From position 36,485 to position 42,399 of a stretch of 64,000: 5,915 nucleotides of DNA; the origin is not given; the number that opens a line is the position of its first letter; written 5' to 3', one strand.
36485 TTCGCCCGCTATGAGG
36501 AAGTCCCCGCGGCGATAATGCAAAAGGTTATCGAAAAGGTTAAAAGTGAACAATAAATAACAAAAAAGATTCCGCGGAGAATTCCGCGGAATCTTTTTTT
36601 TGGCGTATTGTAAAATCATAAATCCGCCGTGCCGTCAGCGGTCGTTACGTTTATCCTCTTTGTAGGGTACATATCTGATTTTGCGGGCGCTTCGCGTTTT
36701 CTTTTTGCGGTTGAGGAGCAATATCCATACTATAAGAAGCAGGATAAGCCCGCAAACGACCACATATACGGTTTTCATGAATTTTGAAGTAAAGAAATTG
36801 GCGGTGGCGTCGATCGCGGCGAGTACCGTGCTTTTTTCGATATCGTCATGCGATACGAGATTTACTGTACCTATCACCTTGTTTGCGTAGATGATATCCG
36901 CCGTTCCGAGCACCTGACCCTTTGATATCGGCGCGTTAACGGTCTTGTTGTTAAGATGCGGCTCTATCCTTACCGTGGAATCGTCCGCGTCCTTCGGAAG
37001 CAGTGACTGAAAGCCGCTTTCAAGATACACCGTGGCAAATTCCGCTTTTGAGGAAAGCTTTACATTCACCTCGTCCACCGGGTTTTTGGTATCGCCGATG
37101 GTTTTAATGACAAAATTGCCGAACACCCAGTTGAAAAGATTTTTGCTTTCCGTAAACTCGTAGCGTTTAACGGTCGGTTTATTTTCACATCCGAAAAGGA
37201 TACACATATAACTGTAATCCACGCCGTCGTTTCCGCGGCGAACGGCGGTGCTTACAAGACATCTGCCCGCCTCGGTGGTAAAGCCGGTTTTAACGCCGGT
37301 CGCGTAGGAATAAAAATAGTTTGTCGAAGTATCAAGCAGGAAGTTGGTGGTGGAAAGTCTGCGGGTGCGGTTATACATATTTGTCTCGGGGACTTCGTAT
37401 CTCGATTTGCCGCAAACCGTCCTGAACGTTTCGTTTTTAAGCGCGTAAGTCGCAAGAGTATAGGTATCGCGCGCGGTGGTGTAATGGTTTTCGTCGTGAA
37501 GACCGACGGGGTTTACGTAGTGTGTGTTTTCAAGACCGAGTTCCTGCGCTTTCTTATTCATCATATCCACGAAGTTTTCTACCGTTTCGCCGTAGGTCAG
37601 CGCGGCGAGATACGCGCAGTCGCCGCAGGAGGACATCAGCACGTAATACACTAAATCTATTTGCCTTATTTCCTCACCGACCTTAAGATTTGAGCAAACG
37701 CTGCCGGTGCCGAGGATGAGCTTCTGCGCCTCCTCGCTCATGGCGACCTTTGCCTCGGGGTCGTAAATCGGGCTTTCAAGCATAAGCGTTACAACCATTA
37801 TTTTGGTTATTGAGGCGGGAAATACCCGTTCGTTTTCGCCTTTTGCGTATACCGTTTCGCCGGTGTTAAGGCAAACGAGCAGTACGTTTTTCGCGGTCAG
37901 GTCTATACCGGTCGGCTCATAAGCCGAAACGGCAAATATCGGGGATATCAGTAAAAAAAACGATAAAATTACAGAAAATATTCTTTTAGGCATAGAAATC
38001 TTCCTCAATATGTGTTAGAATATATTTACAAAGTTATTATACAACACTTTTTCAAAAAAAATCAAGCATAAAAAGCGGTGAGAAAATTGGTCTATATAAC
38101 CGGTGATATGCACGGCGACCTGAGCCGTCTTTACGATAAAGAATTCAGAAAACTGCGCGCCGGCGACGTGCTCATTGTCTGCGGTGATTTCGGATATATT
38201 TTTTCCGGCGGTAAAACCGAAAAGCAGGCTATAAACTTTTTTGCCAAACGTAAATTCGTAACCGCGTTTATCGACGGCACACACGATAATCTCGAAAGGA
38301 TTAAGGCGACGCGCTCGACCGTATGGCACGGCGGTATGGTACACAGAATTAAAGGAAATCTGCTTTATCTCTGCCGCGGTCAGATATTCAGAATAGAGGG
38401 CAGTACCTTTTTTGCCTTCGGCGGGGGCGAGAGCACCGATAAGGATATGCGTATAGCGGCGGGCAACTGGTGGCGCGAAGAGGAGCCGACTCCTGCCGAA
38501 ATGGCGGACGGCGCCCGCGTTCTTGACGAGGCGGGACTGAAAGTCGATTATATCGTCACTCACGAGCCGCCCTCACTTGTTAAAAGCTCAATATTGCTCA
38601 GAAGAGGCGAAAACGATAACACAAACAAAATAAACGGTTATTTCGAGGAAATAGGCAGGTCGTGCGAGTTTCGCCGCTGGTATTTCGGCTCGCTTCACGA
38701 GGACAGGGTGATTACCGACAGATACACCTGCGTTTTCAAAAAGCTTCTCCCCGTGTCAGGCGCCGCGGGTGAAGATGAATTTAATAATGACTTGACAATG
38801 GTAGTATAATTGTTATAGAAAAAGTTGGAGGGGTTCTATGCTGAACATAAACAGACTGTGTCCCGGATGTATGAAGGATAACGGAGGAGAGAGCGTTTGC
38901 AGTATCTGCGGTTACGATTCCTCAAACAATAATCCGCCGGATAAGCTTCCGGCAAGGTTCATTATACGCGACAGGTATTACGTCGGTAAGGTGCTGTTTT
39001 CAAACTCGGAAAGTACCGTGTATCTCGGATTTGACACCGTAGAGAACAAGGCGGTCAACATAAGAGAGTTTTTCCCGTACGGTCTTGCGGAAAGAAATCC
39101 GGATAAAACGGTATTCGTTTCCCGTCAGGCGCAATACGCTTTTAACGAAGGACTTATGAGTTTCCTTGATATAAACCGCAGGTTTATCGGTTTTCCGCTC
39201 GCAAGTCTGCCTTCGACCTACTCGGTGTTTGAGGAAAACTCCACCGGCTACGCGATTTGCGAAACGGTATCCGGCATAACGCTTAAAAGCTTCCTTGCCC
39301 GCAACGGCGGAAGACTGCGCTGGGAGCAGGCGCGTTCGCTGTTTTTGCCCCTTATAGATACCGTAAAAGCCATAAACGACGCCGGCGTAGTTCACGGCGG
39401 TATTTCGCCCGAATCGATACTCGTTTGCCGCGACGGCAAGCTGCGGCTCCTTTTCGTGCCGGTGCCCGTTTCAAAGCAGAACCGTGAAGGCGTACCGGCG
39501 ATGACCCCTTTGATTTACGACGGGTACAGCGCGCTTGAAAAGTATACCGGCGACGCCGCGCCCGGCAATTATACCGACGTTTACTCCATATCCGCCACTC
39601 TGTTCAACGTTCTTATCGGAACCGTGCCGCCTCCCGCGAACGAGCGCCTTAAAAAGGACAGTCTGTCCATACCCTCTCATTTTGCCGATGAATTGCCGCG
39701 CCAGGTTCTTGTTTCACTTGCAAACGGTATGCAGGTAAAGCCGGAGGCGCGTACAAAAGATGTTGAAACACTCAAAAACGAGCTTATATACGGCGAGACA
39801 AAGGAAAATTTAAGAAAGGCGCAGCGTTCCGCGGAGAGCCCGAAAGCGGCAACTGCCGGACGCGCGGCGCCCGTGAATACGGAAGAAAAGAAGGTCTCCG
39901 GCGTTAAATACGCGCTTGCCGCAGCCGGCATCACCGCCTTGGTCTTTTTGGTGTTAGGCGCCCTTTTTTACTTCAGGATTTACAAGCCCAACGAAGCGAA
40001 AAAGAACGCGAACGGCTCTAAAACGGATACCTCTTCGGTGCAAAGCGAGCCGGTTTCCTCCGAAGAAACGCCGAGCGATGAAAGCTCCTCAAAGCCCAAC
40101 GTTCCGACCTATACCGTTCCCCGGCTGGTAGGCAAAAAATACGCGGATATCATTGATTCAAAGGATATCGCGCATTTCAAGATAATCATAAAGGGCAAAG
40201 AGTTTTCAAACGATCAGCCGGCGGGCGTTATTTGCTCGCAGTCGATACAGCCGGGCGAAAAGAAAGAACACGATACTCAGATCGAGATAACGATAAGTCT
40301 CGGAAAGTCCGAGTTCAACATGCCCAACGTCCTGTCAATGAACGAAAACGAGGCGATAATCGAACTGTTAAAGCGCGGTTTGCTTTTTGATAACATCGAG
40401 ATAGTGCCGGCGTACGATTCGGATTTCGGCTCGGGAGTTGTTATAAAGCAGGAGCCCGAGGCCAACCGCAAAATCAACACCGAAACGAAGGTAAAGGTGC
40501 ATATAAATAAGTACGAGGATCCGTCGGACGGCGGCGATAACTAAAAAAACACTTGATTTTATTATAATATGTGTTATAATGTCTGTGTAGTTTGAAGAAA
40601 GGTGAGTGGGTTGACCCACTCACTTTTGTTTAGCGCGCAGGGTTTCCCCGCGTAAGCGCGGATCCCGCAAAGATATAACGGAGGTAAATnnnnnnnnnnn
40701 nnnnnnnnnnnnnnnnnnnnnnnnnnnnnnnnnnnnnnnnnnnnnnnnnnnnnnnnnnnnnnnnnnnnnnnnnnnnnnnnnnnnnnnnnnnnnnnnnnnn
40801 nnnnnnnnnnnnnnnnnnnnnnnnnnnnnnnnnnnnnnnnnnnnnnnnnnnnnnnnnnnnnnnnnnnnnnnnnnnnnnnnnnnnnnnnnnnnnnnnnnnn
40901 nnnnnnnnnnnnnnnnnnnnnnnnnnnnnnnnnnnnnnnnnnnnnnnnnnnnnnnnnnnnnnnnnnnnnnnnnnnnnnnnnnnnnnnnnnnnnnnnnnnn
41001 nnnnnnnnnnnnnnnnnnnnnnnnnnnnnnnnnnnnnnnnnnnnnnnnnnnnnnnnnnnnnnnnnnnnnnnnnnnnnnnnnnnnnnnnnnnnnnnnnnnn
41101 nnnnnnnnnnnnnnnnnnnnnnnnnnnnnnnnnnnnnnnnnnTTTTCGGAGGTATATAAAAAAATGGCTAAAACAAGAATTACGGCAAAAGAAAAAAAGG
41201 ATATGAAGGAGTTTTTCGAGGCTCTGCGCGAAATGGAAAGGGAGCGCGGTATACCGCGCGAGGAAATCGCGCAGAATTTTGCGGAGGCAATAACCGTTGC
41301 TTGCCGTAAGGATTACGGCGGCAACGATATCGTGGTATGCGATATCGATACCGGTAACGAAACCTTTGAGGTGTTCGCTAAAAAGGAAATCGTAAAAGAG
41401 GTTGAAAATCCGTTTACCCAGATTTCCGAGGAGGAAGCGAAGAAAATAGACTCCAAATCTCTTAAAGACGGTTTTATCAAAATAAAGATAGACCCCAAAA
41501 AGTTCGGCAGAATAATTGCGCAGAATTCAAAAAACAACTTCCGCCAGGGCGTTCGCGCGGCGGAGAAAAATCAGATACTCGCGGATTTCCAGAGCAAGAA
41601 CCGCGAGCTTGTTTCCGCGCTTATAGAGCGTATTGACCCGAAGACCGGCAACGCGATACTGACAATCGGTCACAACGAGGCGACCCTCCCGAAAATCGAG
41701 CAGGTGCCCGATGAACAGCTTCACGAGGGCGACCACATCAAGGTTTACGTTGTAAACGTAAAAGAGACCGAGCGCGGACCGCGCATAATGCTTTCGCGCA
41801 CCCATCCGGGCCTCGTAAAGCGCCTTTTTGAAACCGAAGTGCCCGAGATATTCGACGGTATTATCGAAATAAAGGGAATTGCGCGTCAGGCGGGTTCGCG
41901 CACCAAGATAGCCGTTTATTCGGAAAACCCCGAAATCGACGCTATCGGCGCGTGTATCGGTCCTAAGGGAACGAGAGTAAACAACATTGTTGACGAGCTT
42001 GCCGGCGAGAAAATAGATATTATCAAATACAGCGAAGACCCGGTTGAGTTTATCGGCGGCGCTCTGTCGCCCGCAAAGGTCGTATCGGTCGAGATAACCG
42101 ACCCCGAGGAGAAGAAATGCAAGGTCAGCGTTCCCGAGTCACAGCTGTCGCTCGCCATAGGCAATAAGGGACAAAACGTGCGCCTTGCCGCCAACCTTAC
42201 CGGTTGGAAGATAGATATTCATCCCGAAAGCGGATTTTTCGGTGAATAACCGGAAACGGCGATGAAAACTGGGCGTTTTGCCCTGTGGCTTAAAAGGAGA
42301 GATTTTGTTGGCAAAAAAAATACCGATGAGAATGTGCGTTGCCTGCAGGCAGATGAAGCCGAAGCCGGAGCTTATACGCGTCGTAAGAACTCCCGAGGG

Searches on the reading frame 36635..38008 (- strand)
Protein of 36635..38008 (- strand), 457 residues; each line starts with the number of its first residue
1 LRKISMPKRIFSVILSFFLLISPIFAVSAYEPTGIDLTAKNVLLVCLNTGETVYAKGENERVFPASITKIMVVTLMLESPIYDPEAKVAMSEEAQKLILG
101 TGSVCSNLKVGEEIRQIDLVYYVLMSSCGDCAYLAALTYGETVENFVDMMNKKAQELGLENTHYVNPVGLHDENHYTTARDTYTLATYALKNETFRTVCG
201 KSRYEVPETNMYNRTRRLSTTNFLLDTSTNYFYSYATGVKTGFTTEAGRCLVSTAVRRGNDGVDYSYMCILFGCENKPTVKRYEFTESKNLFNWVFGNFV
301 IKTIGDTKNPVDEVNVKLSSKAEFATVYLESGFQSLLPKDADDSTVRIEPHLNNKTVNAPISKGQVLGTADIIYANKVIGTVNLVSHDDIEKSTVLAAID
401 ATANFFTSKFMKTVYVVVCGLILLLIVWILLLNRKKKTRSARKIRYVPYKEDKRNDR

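Call 58: search_protein_families(library=pfam, proteins=[window:36635-38008:-], max_evalue=0.0001)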
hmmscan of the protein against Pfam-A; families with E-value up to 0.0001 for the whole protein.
window:36635-38008:- (457 aa): 2 families
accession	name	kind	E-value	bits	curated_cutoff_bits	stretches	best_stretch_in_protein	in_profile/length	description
PF00768.25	Peptidase_S11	-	1.9e-42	145.8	27.6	1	32-259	8-227/239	D-alanyl-D-alanine carboxypeptidase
PF07943.18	PBP5_C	-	1.9e-08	34.8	21.2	1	324-392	25-91/91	Penicillin-binding protein 5, C-terminal domain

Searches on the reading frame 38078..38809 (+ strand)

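Call 58: search_protein_families(library=pfam, proteins=[window:38078-38809:+], max_evalue=0.0001)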
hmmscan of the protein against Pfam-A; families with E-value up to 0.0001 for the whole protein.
window:38078-38809:+ (243 aa): 1 family
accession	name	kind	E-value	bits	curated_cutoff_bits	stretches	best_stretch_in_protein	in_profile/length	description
PF00149.33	Metallophos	-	2.2e-07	32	21.5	1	5-166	3-159/191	Calcineurin-like phosphoesterase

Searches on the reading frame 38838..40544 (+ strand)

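Call 58: search_protein_families(library=pfam, proteins=[window:38838-40544:+], max_evalue=0.0001)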
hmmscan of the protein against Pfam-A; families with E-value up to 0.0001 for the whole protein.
window:38838-40544:+ (568 aa): 2 families
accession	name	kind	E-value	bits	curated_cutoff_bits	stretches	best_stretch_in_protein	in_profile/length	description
PF03793.24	PASTA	-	6.2e-21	74.6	23.2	2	425-487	1-63/64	PASTA domain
PF00069.31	Pkinase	-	1.7e-07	31.4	31.7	1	127-272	63-204/263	Protein kinase domain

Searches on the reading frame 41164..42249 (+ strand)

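Call 58: search_protein_families(library=pfam, proteins=[window:41164-42249:+], max_evalue=0.0001)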
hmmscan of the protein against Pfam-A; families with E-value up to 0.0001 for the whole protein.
window:41164-42249:+ (361 aa): 4 families
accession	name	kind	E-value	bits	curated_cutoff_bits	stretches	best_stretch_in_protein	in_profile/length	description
PF13184.12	KH_5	-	8.6e-31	106.3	27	1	243-311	1-69/69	NusA-like KH domain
PF08529.16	NusA_N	-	2e-30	105.9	23.8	1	16-136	1-119/119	NusA N-terminal domain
PF00013.35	KH_1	-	3.3e-08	33.6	21.5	0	319-355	2-39/66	KH domain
PF07650.23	KH_2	-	1.7e-05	25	22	0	304-341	13-49/78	KH domain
